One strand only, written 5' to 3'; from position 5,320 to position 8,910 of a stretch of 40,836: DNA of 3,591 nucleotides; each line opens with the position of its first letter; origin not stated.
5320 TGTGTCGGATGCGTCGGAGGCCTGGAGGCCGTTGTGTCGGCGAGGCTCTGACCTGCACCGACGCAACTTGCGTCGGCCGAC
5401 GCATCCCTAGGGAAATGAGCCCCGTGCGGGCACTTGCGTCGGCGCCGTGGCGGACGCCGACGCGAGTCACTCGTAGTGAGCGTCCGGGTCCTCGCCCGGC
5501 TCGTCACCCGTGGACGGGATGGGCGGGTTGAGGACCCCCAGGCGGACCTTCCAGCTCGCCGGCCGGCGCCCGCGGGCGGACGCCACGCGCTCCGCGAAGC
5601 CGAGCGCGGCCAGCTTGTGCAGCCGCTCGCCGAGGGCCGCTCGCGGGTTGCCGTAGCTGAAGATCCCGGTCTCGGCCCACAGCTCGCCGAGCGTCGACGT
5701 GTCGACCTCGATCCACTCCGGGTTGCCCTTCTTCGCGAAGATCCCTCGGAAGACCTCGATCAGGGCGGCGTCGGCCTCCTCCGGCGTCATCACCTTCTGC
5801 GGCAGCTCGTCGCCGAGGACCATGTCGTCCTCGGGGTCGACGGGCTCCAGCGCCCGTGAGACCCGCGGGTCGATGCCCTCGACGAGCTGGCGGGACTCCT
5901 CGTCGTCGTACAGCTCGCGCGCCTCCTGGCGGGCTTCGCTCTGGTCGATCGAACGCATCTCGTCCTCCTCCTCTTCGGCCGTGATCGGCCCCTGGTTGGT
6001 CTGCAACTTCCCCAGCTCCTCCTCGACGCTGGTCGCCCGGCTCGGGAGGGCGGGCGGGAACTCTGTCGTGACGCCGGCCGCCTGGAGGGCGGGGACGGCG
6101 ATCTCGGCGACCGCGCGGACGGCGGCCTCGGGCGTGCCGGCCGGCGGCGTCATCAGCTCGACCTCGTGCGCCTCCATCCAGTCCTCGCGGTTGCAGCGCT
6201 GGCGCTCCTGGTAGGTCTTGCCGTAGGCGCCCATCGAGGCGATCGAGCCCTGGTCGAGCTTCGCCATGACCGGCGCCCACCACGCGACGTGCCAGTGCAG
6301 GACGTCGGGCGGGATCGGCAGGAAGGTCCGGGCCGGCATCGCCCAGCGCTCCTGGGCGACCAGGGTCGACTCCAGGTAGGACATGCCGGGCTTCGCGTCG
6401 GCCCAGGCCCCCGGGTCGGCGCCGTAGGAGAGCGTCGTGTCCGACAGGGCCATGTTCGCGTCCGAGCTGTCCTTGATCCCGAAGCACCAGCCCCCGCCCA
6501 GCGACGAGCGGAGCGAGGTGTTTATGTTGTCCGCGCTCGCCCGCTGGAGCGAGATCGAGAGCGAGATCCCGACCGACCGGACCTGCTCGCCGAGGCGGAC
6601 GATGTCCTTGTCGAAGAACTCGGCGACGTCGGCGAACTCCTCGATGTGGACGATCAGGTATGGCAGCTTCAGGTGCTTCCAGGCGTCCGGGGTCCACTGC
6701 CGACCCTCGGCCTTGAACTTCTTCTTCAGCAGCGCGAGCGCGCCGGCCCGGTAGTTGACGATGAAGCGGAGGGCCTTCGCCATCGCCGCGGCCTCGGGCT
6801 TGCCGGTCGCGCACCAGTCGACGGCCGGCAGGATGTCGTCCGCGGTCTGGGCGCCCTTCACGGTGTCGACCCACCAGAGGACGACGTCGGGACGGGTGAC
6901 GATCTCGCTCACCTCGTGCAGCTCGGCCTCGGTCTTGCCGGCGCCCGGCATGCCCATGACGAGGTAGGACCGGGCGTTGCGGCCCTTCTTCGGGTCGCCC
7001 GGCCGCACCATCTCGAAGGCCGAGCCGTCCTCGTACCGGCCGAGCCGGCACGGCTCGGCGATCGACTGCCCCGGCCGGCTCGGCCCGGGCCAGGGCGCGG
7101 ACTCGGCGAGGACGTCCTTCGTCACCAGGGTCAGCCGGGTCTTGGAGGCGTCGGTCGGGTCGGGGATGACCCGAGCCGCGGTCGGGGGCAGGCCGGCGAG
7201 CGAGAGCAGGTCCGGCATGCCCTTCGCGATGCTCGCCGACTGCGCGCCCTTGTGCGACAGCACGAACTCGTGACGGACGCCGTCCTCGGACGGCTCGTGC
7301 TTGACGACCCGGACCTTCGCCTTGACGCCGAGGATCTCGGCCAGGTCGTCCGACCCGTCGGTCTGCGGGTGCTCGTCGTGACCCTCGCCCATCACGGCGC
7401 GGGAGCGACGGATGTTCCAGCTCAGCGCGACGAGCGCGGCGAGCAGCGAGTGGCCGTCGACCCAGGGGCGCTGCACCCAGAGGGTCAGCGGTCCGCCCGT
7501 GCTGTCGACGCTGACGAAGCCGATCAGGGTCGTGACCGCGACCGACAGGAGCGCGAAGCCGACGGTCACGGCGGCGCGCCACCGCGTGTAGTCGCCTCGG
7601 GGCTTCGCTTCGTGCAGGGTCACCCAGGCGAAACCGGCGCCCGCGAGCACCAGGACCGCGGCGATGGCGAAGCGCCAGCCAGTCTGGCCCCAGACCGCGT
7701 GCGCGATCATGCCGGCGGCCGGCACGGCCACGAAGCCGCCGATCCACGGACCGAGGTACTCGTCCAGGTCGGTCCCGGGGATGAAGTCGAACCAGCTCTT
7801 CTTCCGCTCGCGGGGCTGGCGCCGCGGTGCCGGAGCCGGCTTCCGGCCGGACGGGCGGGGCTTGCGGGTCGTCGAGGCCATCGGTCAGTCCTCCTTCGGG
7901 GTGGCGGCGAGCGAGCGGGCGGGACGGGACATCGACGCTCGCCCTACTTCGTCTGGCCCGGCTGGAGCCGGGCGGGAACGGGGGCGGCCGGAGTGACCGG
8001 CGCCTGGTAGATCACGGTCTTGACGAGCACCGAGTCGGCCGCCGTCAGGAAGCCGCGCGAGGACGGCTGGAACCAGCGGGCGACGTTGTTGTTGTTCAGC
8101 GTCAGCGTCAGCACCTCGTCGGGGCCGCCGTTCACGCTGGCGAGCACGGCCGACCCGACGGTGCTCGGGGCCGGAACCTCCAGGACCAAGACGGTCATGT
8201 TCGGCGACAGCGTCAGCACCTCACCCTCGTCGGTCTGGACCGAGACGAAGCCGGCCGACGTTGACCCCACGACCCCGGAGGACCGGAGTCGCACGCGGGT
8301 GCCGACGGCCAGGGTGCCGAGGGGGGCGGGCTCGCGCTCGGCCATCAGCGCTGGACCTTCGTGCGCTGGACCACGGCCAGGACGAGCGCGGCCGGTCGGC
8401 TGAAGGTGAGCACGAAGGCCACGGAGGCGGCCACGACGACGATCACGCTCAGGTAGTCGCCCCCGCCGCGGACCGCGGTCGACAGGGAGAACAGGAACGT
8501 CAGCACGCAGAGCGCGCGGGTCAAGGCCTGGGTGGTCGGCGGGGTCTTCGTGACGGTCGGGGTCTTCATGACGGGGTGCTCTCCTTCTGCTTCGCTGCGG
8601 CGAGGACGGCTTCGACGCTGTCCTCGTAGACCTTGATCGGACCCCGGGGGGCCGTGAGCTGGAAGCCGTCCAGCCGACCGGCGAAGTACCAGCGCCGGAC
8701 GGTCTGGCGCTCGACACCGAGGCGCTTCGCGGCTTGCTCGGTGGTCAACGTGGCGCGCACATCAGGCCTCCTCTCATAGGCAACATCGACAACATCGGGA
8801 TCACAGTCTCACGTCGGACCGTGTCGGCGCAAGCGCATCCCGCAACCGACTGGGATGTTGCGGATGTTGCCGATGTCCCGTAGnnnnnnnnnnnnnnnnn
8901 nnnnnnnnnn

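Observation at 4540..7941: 19-mer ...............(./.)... present three times, sharing a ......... core with the control regions (stoperator/Kor-operator-like)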

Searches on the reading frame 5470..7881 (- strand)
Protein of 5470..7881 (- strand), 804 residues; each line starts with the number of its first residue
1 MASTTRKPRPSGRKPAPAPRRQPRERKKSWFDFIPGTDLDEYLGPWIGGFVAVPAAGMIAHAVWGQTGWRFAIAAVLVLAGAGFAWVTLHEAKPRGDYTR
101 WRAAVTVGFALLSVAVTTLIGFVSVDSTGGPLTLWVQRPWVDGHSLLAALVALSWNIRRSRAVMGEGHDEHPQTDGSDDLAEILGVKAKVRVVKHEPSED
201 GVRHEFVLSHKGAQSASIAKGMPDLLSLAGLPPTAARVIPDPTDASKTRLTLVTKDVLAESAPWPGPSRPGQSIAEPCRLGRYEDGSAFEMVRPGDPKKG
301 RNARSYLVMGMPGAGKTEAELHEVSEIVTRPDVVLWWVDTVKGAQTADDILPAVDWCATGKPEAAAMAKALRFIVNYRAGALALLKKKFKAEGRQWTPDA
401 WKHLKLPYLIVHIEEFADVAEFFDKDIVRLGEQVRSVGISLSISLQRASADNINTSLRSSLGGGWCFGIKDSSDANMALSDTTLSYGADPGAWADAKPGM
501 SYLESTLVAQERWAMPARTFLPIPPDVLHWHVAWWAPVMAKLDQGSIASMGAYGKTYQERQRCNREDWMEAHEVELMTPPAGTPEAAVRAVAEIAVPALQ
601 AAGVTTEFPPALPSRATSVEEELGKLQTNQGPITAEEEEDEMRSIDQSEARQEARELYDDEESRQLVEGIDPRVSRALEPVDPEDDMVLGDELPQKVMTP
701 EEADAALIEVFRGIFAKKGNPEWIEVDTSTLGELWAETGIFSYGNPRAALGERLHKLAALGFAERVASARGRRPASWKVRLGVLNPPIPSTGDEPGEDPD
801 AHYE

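Call 20: search_protein_families(library=pfam, proteins=[window:5470-7881:-], max_evalue=0.01)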
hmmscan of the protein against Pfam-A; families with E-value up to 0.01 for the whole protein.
window:5470-7881:- (804 aa): 0 families

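Call 23: search_protein_families(library=phrogs, proteins=[window:5470-7881:-], max_evalue=0.01)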
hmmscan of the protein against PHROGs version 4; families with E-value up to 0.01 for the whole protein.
window:5470-7881:- (804 aa): 4 families
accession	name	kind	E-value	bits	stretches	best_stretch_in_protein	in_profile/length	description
phrog_24831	-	unknown function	2.5e-66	225.7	1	41-608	44-578/700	-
phrog_31069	-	moron, auxiliary metabolic gene and host takeover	1.7e-09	37.6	1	205-393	210-400/742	FtsK/SpoIIIE-like protein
phrog_1358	-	moron, auxiliary metabolic gene and host takeover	2.1e-07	29.8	1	304-482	604-787/1382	FtsK/SpoIIIE-like protein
phrog_3551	-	moron, auxiliary metabolic gene and host takeover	1.2e-05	24.5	1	404-474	535-608/758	FtsK/SpoIIIE-like protein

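Call 25: find_related_loci(query=window:5470-7881:-, collection=viral_contigs, flank=10000)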
Query window:5470-7881:- (804 aa) in viral_contigs; peptide patterns used: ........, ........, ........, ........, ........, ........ (x = any residue, [..] = any of these).
1 stretches matched a pattern, but none encodes a relative of the query by tblastn (E <= 1e-3).

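Call 26: find_encoding_contigs(protein=window:5470-7881:-, flank=10000, max_places=10)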
Protein window:5470-7881:- (804 aa): 2 contigs read that carry it; 1 place shown.
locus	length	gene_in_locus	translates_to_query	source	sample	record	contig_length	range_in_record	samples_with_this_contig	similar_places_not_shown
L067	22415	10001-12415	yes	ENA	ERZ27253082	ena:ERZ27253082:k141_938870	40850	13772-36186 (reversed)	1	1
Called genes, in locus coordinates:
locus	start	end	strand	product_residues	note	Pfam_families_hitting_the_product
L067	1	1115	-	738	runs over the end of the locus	PF09250:Prim-Pol, PF13481:AAA_25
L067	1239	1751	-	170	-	-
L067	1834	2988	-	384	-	-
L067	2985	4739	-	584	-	PF00270:DEAD, PF04851:ResIII, PF00271:Helicase_C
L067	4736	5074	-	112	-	PF02467:Whib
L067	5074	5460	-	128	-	-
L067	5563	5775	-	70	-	-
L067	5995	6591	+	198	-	PF01381:HTH_3 (faint)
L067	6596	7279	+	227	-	-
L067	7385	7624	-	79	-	-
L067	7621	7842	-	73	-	-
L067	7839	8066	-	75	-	-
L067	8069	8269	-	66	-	-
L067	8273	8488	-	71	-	-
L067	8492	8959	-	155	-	-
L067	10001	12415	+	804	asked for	-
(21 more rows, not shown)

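Call 27: find_homologous_proteins(query=window:5470-7881:-)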
Query window:5470-7881:- (804 aa): 15 proteins with E <= 0.001 among 8000 candidates.
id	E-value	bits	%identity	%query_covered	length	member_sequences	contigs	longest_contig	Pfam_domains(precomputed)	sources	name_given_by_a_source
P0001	0.0e+0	1811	99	100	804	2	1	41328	-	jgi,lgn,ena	jgi:hypothetical protein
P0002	6.5e-265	900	55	99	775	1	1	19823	-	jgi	jgi:hypothetical protein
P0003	3.3e-247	841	52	99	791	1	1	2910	-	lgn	-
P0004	2.1e-227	776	48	99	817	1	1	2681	-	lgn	-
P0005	1.9e-182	627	44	99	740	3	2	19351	-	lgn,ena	-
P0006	7.5e-145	502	40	94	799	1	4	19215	-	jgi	jgi:hypothetical protein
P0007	2.0e-129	451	43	76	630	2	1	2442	-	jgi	jgi:hypothetical protein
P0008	2.8e-108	381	35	96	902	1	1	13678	-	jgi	jgi:hypothetical protein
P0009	6.2e-107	377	34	95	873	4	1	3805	-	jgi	jgi:hypothetical protein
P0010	3.2e-80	289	41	59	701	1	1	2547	-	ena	-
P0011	2.2e-50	190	30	78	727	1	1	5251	-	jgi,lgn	jgi:hypothetical protein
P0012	2.8e-33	133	28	63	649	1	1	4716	-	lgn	-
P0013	4.8e-30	123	32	46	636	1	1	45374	-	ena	-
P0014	1.5e-29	121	28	59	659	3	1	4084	-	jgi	jgi:hypothetical protein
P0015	7.7e-10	56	27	32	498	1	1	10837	PF01580.25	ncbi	-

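Call 28: find_encoding_contigs(protein=P0001, flank=10000, max_places=3)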
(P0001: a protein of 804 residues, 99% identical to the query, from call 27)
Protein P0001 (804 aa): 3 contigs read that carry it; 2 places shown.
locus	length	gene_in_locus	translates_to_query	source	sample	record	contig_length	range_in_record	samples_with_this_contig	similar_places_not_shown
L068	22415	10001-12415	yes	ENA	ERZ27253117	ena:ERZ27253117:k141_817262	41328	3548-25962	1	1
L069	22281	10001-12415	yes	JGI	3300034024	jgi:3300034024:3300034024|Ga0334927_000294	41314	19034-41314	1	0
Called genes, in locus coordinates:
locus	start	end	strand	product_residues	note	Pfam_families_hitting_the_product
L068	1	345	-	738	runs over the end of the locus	PF09250:Prim-Pol, PF13481:AAA_25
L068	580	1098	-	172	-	-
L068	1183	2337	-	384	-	-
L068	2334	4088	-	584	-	PF00270:DEAD, PF04851:ResIII, PF00271:Helicase_C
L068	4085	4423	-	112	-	PF02467:Whib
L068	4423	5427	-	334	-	PF00145:DNA_methylase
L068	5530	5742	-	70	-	-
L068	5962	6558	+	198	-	PF01381:HTH_3 (faint)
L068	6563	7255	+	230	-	-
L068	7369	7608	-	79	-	-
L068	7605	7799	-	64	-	-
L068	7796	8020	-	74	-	-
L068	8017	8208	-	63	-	-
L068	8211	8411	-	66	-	-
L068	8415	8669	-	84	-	-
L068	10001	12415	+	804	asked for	-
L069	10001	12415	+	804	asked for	-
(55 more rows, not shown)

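Call 29: find_encoding_contigs(protein=P0002, flank=10000, max_places=3)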
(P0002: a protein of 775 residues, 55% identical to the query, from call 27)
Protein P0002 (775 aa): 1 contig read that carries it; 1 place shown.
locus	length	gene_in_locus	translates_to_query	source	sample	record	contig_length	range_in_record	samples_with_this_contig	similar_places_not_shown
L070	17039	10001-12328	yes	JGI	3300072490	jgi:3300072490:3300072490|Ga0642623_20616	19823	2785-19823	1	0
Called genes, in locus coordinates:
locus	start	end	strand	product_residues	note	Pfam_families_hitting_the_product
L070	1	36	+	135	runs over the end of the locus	-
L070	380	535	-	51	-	-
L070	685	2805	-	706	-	PF13481:AAA_25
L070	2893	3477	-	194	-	-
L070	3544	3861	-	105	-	-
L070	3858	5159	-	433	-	PF12705:PDDEXK_1 (weak)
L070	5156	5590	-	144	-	-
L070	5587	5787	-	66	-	-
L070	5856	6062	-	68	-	PF13411:MerR_1 (weak), PF12728:HTH_17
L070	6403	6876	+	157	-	PF13560:HTH_31 (weak)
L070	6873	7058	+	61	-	-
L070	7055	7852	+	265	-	-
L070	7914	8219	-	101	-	PF02467:Whib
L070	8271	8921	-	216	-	PF10263:SprT-like (weak)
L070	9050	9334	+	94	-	-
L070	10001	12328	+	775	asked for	-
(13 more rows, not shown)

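Call 30: find_encoding_contigs(protein=P0005, flank=10000, max_places=3)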
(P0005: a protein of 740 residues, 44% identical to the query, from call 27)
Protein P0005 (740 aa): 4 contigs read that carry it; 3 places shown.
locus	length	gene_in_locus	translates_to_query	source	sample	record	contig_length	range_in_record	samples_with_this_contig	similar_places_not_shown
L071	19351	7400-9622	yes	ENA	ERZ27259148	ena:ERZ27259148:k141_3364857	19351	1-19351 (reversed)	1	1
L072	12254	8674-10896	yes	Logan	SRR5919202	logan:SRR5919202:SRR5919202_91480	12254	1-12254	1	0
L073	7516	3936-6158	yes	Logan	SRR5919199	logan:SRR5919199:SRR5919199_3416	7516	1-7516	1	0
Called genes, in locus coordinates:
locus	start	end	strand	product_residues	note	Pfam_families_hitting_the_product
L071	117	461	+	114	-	-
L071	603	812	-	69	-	-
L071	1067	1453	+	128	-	-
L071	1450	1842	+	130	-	-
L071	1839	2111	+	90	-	-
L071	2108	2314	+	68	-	-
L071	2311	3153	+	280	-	-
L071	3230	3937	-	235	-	PF05257:CHAP (weak), PF01471:PG_binding_1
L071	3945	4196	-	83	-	-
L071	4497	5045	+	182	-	-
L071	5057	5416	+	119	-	-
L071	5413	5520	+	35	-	-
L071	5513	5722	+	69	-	-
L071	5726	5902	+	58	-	-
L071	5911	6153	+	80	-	-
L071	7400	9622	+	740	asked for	-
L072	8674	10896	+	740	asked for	-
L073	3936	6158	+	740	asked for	-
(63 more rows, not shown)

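Call 31: find_encoding_contigs(protein=P0006, flank=10000, max_places=3)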
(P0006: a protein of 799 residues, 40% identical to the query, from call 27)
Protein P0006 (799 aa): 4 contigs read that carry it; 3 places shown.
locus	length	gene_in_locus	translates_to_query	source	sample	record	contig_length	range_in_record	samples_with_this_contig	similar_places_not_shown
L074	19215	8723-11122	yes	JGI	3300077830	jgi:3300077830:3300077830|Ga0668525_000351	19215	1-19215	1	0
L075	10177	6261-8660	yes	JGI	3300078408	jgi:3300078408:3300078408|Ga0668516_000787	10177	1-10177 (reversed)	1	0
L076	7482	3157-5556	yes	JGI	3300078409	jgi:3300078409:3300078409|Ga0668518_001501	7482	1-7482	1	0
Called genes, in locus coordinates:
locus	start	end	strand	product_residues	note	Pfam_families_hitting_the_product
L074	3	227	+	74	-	?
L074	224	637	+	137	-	-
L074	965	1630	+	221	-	-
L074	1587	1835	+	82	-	-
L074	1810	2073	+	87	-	-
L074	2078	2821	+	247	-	PF25680:Mom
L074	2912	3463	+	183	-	-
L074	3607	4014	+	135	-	-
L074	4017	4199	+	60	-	-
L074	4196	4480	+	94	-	-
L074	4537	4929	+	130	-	-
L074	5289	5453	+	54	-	-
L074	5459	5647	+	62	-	-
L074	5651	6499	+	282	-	-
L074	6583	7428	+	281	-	-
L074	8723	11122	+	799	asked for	-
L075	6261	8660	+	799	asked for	-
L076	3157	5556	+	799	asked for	-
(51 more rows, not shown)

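Call 93: find_encoding_contigs(protein=P0003, flank=1500, max_places=2)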
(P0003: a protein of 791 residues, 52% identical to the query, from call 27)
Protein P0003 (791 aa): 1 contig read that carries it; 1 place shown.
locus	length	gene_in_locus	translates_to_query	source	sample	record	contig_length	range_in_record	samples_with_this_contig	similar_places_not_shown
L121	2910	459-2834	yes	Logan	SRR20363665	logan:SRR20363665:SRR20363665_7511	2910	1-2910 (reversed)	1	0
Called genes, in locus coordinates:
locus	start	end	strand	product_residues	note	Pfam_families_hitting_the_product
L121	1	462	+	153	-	?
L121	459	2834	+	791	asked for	-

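Call 94: find_encoding_contigs(protein=P0004, flank=1500, max_places=2)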
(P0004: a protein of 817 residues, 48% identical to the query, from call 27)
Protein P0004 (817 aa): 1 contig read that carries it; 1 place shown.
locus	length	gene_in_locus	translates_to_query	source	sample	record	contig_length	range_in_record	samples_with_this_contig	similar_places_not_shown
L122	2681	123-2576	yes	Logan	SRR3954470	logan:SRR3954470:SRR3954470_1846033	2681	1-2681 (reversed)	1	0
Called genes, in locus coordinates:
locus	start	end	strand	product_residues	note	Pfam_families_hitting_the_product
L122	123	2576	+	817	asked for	-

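Call 104: search_protein_families(library=pfam, proteins=[window:5470-7881:-], max_evalue=10)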
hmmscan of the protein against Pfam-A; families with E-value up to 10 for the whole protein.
window:5470-7881:- (804 aa): 2 families
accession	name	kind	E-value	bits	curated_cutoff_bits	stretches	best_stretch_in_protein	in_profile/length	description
PF01580.24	FtsK_SpoIIIE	-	0.083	12.8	24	1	397-449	161-220/221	FtsK/SpoIIIE family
PF07694.17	5TM-5TMR_LYT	-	0.22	11.5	24.6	1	42-117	57-128/169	5TMR of 5TMR-LYT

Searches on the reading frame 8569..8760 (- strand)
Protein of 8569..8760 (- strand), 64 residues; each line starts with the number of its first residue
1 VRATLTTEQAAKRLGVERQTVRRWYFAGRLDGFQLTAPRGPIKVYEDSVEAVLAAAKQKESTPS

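Call 20: search_protein_families(library=pfam, proteins=[window:8569-8760:-], max_evalue=0.01)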
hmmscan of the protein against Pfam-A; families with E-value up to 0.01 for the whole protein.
window:8569-8760:- (64 aa): 6 families
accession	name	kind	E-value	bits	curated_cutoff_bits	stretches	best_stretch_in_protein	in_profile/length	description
PF12728.13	HTH_17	-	2.7e-07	31.2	27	1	5-55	2-49/51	Helix-turn-helix domain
PF13384.12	HTH_23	-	7.8e-05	22.8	24.6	1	5-25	18-41/50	Homeodomain-like domain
PF13551.12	HTH_29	-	0.00035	21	28.1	1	6-24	14-32/64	Winged helix-turn helix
PF08281.18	Sigma70_r4_2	-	0.0035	17.4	25.7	1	5-29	27-51/54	Sigma-70, region 4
PF13518.12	HTH_28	-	0.0054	17.2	25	0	6-24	14-32/52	Helix-turn-helix domain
PF00376.29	MerR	-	0.0083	16.4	28.2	0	6-24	1-19/38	MerR family regulatory protein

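Call 23: search_protein_families(library=phrogs, proteins=[window:8569-8760:-], max_evalue=0.01)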
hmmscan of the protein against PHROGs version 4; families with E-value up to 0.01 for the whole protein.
window:8569-8760:- (64 aa): 9 families
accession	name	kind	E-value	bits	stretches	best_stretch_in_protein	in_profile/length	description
phrog_1729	-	unknown function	7.4e-08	33.5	1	2-53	90-138/142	-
phrog_66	-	integration and excision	7.3e-07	30.2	1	4-61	93-148/412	excisionase and transcriptional regulator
phrog_2907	-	integration and excision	1.2e-06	29.9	1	2-62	4-63/117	excisionase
phrog_2474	-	transcription regulation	3.5e-05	24.7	1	4-31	48-75/118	MerR-like transcriptional regulator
phrog_6620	-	integration and excision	0.00023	21.8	1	5-55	2-51/201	transposase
phrog_57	-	head and packaging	0.0023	18.8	1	2-32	10-40/199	terminase small subunit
phrog_7061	-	DNA, RNA and nucleotide metabolism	0.0032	19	0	5-24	45-64/70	HTH DNA binding protein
phrog_16678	-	unknown function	0.0057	17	1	2-27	159-184/259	-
phrog_1553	-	integration and excision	0.0084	16.7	0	1-29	1-29/65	excisionase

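Call 62: find_homologous_proteins(query=window:8569-8760:-)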
Query window:8569-8760:- (64 aa): 2 proteins with E <= 0.001 among 2 candidates.
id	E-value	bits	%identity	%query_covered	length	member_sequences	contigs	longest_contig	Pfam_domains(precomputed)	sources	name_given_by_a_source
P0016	2.4e-33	129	98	100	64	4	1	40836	PF12728.14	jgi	jgi:excisionase family DNA binding protein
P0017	3.1e-16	76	70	88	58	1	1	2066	PF12728.14,PF13384.13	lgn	-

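Call 63: find_encoding_contigs(protein=P0017, flank=3000, max_places=3)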
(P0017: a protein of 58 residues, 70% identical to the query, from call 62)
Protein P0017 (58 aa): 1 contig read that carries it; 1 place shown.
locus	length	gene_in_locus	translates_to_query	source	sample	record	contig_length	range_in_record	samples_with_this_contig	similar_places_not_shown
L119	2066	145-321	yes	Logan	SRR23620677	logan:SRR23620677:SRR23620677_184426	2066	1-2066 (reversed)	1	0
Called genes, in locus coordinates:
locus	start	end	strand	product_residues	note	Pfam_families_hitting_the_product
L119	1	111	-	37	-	?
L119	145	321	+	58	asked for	PF12728:HTH_17, PF13384:HTH_23 (faint)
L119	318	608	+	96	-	-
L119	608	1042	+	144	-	-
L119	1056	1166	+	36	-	-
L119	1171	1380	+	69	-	-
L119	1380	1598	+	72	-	-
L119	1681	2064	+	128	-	?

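Call 79: search_solved_structures(query=window:8569-8760:-, max_evalue=1)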
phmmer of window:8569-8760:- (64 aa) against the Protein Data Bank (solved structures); distinct sequences matched with E-value up to 1: 4.
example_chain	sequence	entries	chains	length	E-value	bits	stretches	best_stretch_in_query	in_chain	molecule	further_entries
4j2n_A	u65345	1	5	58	0.00063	22.9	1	6-54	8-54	Gp37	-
6ama_A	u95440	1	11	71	0.1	15.9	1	4-61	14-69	Putative DNA-binding protein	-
6amk_A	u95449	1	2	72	0.2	15.1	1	5-61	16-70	Putative DNA-binding protein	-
2a63_A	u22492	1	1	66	0.39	14.2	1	9-37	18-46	Regulatory protein cro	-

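Call 102: predict_structure(protein=window:8569-8760:-)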
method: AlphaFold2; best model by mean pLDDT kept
length: 64 residues; sequences in the alignment: 1
mean_pLDDT: 71.4   pTM: 0.57
mean pLDDT of the five models: 71.4, 71.0, 63.5, 57.9, 55.3
residues with pLDDT >= 90: 1; 70-90: 40; 50-70: 17; < 50: 6
segments of 3 or more residues with pLDDT < 50: 34-37
pLDDT, mean of each block of 10 residues (from residue 1): 78 87 74 50 77 72 50
secondary structure, 60 per line:
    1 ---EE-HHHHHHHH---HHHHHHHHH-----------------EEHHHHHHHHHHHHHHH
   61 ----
elements in order: H7-14 H18-26 H46-60

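Call 105: fold_search(model_id=the predicted structure, library=pdb)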
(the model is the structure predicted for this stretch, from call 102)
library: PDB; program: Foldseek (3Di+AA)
matches with E <= 10: 801; with E <= 0.001: 0
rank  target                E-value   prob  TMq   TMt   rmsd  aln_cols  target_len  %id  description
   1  5i44_K                5.4e-03  1.00  0.61  0.60   3.4        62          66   22  Structure of RacA-DNA complex; P21 form (released 2016-05-04)
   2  5i44_B                7.7e-03  1.00  0.62  0.59   3.3        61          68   26  Structure of RacA-DNA complex; P21 form (released 2016-05-04)
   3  5i44_A                8.8e-03  1.00  0.64  0.62   3.3        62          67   22  Structure of RacA-DNA complex; P21 form (released 2016-05-04)
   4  4j2n_A                1.4e-02  1.00  0.62  0.72   3.0        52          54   40  Crystal Structure of mycobacteriophage Pukovnik Xis (released 2013-10-23)
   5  5d8c_A                1.7e-02  1.00  0.69  0.39   3.1        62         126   21  Crystal structure of HiNmlR, a MerR family regulator lacking the sensor domain, bound to promoter DNA (released 2016-06-29)
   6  6ama_Y                2.0e-02  1.00  0.68  0.76   2.3        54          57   31  Structure of S. coelicolor/S. venezuelae BldC-smeA-ssfA complex to 3.09 Angstrom (released 2018-03-28)
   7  5d8c_B                2.0e-02  1.00  0.70  0.40   3.1        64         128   20  Crystal structure of HiNmlR, a MerR family regulator lacking the sensor domain, bound to promoter DNA (released 2016-06-29)
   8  5i44_G                2.0e-02  1.00  0.61  0.58   3.5        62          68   22  Structure of RacA-DNA complex; P21 form (released 2016-05-04)
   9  4j2n_C                2.6e-02  1.00  0.62  0.70   2.9        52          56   42  Crystal Structure of mycobacteriophage Pukovnik Xis (released 2013-10-23)
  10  6ama_B                3.0e-02  1.00  0.68  0.77   2.3        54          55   31  Structure of S. coelicolor/S. venezuelae BldC-smeA-ssfA complex to 3.09 Angstrom (released 2018-03-28)
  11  5d90_C                4.0e-02  1.00  0.64  0.36   3.3        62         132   21  Crystal structure of HiNmlR, a MerR family regulator lacking the sensor domain, bound to promoter DNA (released 2016-06-29)
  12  5i44_I                4.0e-02  1.00  0.62  0.61   3.2        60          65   23  Structure of RacA-DNA complex; P21 form (released 2016-05-04)
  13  6ama_P                4.3e-02  1.00  0.66  0.74   2.5        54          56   30  Structure of S. coelicolor/S. venezuelae BldC-smeA-ssfA complex to 3.09 Angstrom (released 2018-03-28)
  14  5e01_B                4.9e-02  1.00  0.68  0.38   3.1        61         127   21  Crystal structure of HiNmlR, a MerR family regulator lacking the sensor domain, bound to palyndromic promoter DNA (released 2016-06-29)
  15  5d90_B                5.6e-02  0.99  0.63  0.37   3.2        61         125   20  Crystal structure of HiNmlR, a MerR family regulator lacking the sensor domain, bound to promoter DNA (released 2016-06-29)
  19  4lhf                  9.0e-02  0.95  0.57  0.48   4.1        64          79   28  Crystal structure of a DNA binding protein from phage P2 (released 2014-03-05)
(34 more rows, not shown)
